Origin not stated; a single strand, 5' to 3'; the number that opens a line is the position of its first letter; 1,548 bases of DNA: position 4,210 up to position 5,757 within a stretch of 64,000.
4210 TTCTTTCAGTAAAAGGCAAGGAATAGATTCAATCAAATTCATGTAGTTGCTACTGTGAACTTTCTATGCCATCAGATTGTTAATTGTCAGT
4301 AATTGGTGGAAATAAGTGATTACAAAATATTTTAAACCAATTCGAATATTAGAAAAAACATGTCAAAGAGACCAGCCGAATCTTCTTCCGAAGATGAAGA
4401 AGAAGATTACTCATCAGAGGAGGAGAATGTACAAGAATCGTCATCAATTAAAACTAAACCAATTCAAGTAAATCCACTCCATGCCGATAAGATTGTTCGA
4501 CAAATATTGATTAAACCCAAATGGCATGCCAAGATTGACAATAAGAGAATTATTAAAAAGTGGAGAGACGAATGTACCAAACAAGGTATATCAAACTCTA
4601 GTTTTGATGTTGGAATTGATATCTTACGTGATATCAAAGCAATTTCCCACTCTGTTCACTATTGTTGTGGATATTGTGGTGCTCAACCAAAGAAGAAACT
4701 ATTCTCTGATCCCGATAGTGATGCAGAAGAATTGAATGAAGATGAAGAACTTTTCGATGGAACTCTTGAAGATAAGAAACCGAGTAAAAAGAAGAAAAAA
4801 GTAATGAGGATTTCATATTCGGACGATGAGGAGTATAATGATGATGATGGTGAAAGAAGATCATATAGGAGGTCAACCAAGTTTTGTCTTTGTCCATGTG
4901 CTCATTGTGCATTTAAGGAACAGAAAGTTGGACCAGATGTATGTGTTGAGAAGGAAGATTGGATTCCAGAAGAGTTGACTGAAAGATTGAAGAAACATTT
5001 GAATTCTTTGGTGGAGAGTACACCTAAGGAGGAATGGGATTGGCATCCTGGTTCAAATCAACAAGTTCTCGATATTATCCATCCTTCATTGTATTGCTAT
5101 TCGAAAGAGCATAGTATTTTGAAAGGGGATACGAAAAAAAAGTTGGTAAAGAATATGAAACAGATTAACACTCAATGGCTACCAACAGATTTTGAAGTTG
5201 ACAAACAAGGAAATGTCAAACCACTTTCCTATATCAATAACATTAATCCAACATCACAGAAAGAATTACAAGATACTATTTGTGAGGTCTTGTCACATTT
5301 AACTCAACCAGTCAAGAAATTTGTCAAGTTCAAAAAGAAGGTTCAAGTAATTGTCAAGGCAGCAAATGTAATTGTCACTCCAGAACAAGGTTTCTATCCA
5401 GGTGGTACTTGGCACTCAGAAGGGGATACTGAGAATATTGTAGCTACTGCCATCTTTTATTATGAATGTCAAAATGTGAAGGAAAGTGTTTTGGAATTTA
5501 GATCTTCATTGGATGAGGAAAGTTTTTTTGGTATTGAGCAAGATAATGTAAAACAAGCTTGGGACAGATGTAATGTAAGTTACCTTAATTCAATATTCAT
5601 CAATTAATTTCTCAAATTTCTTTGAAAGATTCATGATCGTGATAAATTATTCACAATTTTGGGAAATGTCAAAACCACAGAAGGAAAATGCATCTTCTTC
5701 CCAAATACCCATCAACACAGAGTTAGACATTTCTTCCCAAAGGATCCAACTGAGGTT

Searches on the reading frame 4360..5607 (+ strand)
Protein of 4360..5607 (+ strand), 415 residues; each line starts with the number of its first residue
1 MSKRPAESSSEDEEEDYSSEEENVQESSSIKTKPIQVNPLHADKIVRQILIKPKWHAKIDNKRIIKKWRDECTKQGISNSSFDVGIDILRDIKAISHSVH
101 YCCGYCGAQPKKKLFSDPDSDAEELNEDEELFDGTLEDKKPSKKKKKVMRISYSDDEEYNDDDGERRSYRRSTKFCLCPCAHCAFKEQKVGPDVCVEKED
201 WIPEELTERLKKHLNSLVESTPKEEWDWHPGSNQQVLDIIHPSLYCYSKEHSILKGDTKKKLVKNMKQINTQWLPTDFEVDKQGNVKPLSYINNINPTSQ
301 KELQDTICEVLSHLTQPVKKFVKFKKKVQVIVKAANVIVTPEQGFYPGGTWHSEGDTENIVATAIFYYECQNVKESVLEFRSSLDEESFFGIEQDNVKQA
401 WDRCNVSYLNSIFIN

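Call 13: search_protein_families(library=pfam, proteins=[window:4360-5607:+], max_evalue=0.001)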
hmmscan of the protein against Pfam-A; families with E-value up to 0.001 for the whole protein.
window:4360-5607:+ (415 aa): 2 families
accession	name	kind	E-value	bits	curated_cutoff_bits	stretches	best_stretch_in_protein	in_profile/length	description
PF14033.12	DUF4246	-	3.1e-40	139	26.7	2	196-314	34-164/401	Protein of unknown function (DUF4246)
PF21666.2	DUF4246_N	-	0.00099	19.8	27.4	0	44-71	48-75/75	Domain of unknown function DUF4246, N-terminal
